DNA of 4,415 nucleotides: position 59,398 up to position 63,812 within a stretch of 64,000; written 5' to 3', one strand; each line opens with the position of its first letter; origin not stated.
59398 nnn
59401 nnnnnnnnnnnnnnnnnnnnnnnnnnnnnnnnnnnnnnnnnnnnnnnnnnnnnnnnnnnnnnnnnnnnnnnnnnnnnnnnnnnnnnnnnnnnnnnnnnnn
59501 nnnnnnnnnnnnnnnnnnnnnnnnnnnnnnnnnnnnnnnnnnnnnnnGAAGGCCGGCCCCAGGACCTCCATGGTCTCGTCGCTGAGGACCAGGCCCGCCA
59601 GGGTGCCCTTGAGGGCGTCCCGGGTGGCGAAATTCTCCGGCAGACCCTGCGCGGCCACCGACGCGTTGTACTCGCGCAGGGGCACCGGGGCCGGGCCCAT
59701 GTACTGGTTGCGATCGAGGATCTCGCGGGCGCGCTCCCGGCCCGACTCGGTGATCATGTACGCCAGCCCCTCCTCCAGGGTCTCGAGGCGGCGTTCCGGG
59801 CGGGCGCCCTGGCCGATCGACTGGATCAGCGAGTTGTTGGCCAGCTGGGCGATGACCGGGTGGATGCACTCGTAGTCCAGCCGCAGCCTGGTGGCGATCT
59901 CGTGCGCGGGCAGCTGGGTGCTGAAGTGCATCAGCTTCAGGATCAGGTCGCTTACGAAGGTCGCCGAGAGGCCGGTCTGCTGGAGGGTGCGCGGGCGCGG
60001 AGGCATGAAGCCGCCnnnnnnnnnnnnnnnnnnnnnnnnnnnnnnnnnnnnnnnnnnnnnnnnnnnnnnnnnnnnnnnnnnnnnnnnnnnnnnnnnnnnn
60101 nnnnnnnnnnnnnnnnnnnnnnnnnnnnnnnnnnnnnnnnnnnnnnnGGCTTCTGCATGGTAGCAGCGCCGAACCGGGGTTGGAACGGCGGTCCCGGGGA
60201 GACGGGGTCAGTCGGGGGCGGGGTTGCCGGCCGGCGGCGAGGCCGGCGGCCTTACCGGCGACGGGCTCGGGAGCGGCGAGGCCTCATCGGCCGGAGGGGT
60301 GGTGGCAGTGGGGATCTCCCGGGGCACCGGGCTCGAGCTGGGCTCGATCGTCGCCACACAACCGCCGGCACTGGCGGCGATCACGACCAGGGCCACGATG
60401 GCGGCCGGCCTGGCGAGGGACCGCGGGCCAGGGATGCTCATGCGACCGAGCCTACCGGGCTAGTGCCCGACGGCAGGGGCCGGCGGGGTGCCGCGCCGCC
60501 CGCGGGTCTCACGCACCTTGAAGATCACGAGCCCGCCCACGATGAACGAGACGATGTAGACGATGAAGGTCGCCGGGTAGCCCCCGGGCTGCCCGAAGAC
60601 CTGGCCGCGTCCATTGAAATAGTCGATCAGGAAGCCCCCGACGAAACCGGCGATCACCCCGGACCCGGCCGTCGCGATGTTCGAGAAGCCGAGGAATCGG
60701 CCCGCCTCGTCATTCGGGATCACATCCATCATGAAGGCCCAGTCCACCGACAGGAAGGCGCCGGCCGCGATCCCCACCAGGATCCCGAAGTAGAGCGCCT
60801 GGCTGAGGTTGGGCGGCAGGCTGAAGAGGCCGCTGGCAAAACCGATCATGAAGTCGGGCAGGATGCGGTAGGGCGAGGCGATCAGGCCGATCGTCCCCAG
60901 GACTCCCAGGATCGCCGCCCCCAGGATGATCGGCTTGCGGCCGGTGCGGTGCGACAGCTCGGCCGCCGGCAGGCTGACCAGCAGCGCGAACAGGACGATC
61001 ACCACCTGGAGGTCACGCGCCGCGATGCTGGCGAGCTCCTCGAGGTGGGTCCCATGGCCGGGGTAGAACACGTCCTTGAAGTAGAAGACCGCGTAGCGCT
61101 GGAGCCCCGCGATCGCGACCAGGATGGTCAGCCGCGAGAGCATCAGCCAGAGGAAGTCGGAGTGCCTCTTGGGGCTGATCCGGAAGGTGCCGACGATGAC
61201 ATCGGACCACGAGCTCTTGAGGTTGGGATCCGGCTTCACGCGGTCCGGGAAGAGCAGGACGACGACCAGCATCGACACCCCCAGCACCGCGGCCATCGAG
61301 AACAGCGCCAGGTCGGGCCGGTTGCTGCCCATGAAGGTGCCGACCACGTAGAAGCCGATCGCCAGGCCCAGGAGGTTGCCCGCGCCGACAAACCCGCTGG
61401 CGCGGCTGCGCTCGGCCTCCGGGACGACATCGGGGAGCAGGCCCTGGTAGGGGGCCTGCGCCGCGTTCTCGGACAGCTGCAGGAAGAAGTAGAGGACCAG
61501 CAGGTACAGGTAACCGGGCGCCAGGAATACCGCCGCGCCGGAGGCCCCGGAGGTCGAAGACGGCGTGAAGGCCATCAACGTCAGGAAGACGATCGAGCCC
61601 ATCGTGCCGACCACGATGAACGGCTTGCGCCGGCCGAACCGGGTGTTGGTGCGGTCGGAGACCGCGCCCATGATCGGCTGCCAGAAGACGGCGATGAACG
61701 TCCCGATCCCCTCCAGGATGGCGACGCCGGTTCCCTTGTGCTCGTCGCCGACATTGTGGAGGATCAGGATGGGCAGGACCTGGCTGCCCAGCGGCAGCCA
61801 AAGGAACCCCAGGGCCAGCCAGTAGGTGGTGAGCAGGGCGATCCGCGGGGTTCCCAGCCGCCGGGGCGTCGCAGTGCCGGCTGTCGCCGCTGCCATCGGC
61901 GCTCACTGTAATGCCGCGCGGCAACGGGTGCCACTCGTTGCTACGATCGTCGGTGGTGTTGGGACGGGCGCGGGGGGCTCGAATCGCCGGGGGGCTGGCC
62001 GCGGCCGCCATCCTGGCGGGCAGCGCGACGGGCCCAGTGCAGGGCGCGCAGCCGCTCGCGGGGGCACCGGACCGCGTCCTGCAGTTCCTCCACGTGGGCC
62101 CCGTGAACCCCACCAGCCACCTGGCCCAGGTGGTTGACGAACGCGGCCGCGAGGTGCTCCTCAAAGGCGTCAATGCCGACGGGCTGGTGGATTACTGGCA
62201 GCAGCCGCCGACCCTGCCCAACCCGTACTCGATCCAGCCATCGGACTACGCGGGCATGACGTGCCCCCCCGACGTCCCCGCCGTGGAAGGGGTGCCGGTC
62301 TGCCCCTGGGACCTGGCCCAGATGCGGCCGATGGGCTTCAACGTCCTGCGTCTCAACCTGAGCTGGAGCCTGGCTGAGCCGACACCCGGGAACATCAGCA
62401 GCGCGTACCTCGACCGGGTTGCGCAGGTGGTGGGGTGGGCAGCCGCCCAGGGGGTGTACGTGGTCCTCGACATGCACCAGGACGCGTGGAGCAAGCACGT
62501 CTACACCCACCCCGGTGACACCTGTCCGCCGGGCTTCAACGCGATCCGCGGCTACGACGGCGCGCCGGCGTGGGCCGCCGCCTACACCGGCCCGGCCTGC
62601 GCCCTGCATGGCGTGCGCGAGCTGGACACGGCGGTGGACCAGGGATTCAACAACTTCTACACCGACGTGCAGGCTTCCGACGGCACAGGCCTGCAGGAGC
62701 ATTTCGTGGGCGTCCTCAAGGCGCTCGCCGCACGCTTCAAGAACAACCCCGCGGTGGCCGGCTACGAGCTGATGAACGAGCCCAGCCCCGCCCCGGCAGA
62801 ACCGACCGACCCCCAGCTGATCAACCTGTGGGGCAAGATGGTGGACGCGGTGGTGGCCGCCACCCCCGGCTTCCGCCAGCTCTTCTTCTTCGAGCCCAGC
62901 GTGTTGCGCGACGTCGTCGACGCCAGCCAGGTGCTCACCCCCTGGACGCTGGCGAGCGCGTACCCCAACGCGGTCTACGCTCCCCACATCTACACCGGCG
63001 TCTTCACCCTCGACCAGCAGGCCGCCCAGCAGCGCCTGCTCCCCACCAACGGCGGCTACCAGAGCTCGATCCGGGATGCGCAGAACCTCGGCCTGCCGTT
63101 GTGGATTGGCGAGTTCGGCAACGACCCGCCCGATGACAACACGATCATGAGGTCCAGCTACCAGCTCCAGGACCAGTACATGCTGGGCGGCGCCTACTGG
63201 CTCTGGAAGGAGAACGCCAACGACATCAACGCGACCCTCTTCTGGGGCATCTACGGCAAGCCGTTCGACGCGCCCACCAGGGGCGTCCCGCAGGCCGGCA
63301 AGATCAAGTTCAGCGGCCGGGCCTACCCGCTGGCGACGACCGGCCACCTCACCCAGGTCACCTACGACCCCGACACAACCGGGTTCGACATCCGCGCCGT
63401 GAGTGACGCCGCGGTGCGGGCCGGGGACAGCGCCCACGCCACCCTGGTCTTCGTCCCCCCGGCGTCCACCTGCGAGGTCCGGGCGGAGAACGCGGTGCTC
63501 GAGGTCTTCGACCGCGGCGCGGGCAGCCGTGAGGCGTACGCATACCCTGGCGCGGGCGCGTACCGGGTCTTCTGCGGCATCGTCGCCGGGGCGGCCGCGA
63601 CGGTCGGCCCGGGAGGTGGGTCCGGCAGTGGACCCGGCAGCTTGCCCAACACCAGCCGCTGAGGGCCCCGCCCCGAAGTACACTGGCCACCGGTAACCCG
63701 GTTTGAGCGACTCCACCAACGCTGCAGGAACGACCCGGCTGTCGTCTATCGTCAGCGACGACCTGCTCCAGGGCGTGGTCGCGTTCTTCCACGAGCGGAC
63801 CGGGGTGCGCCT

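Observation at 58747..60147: Orphan ChlI/MCM-clade AAA+ ATPase fused to an N-terminal winged helix, adjacent to a PrpD-family gene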

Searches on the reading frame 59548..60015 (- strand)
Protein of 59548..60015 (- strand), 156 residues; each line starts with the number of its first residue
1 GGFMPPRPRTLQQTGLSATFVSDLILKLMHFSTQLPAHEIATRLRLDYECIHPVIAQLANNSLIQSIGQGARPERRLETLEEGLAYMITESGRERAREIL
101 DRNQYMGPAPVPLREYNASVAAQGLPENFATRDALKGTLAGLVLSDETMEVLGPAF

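Call 51: predict_structure(alignment_id=A2)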
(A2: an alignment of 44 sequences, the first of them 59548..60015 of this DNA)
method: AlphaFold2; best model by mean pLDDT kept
length: 156 residues; sequences in the alignment: 44
mean_pLDDT: 82.9   pTM: 0.68
mean pLDDT of the five models: 82.9, 82.3, 81.6, 81.4, 80.5
residues with pLDDT >= 90: 69; 70-90: 55; 50-70: 31; < 50: 1
segments of 3 or more residues with pLDDT < 50: none
pLDDT, mean of each block of 10 residues (from residue 1): 69 90 95 94 91 97 96 83 96 96 67 72 62 74 77 60
secondary structure, 60 per line:
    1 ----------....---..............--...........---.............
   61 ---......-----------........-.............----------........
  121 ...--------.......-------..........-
elements in order: H11-14 H18-31 E34-36 H37-44 H48-60 E64-69 E84-88 H90-102 H113-123 H132-138 H146-155

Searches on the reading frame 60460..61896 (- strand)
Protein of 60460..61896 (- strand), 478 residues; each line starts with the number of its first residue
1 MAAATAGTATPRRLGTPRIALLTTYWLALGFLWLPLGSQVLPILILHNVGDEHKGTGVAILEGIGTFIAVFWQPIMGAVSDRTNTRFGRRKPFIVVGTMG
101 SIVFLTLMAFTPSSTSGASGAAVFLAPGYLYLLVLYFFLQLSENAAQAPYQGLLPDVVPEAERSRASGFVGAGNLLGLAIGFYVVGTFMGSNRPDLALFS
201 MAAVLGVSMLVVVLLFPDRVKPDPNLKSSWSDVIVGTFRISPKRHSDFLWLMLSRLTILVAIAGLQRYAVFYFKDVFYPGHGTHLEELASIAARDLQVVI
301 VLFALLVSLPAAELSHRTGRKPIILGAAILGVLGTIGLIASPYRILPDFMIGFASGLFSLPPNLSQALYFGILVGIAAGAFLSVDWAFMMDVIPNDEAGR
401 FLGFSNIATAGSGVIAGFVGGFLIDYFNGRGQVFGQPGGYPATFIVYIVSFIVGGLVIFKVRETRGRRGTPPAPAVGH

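Call 3: search_protein_families(library=pfam, proteins=[window:60460-61896:-], max_evalue=0.01)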
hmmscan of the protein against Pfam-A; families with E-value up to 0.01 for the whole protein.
window:60460-61896:- (478 aa): 7 families
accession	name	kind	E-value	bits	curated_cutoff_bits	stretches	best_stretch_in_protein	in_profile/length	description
PF07690.21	MFS_1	-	1.4e-29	103.6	33.4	2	48-342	22-289/347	Major Facilitator Superfamily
PF13347.12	MFS_2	-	3.4e-18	65.8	27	1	67-429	44-385/427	MFS/sugar transport protein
PF03209.21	PUCC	-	1.4e-08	34.7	21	1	66-213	25-172/401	PUCC protein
PF00083.30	Sugar_tr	-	0.00025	20.5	22.3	0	64-216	291-436/452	Sugar (and other) transporter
PF03092.22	BT1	-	0.00029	20.1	22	1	69-241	37-201/432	BT1 family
PF12832.13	MFS_1_like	-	0.0024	17.4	25.2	0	55-429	33-367/373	MFS_1 like family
PF11700.14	ATG22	-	0.0028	16.9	24.1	0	370-428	391-449/482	Vacuole effluxer Atg22 like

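Call 4: search_protein_families(library=ncbifam, proteins=[window:60460-61896:-], max_evalue=0.01)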
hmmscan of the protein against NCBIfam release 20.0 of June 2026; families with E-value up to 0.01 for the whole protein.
window:60460-61896:- (478 aa): 18 families
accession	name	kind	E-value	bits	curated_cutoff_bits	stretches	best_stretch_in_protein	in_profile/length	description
TIGR00792.1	gph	subfamily_domain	6.2e-19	68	231.35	1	67-354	46-319/437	glycoside-pentoside-hexuronide (GPH):cation symporter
TIGR00880.1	2_A_01_02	superfamily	5.2e-15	55.8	131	2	303-428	10-115/141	multidrug resistance protein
NF012174.0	tet_MFS_A_B_C_D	equivalog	6.2e-12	45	475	1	38-263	22-225/382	Tet(A)/Tet(B)/Tet(C) family tetracycline efflux MFS transporter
TIGR01301.1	GPH_sucrose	subfamily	1.3e-10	40.8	511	1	64-183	47-174/476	sucrose/proton symporter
NF007749.0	PRK10429.1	equivalog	1.2e-09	37.5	456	1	72-339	58-322/473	melibiose:sodium transporter MelB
NF012193.0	tet_MFS_A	exception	6.3e-09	35.3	840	1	17-221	5-185/394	tetracycline efflux MFS transporter Tet(A)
NF007353.0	PRK09848.1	equivalog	4.9e-08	32.2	528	1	71-350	59-323/457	glucuronide transporter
NF007237.0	PRK09669.1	subfamily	1.4e-06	27.3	610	1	67-215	56-199/461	putative symporter YagG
TIGR00881.1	2A0104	subfamily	1.1e-05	24.7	407.75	1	73-221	47-177/379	phosphoglycerate transporter protein PgtP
NF012207.0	tet_MFS_H_J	exception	1.6e-05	24.1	700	1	35-349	20-306/392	Tet(H)/Tet(J) family tetracycline efflux MFS transporter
TIGR00900.1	2A0121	subfamily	1.8e-05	24.3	319.6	1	47-360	25-319/364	H+ Antiporter protein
NF012195.0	tet_MFS_H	exception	6.2e-05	22.3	840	1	35-223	20-186/392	tetracycline efflux MFS transporter Tet(H)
NF008526.0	PRK11462.1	equivalog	0.00018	20.5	836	1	72-145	61-132/460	glycoside-pentoside-hexuronide family transporter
NF004445.0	PRK05777.2-3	equivalog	0.0005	19.2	408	1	93-211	161-279/475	NADH-quinone oxidoreductase subunit NuoN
TIGR00894.1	2A0114euk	subfamily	0.0012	17.5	626.45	1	128-218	130-221/465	Na(+)-dependent inorganic phosphate cotransporter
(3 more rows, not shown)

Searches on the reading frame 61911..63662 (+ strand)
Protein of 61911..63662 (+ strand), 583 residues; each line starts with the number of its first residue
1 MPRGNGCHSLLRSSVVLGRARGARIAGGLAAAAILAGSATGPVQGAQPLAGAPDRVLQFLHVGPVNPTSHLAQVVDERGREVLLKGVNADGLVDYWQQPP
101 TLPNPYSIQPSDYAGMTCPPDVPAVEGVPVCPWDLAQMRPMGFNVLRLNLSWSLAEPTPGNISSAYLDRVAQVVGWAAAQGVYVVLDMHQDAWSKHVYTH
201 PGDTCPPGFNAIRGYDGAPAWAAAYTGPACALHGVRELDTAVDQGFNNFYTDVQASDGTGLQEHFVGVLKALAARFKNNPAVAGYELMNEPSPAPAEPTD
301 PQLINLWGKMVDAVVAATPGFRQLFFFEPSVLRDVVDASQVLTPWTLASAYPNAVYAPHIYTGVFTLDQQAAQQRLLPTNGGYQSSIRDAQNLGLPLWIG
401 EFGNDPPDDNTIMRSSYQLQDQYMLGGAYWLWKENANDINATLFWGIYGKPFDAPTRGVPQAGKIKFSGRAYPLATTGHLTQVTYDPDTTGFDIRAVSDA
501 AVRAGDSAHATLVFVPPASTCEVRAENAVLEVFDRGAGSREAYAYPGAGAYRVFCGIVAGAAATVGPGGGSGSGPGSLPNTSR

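Call 3: search_protein_families(library=pfam, proteins=[window:61911-63662:+], max_evalue=0.01)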
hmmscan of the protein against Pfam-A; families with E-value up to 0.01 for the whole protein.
window:61911-63662:+ (583 aa): 3 families
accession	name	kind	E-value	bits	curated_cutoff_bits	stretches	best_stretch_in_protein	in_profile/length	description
PF00150.24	Cellulase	-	1e-24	88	23.5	1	136-435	28-271/272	Cellulase (glycosyl hydrolase family 5)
PF02449.21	Glyco_hydro_42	-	4.9e-05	23.3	21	0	134-186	15-65/376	Beta-galactosidase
PF18564.7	Glyco_hydro_5_C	-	0.0013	19.7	22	1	470-525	1-56/87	Glycoside hydrolase family 5 C-terminal domain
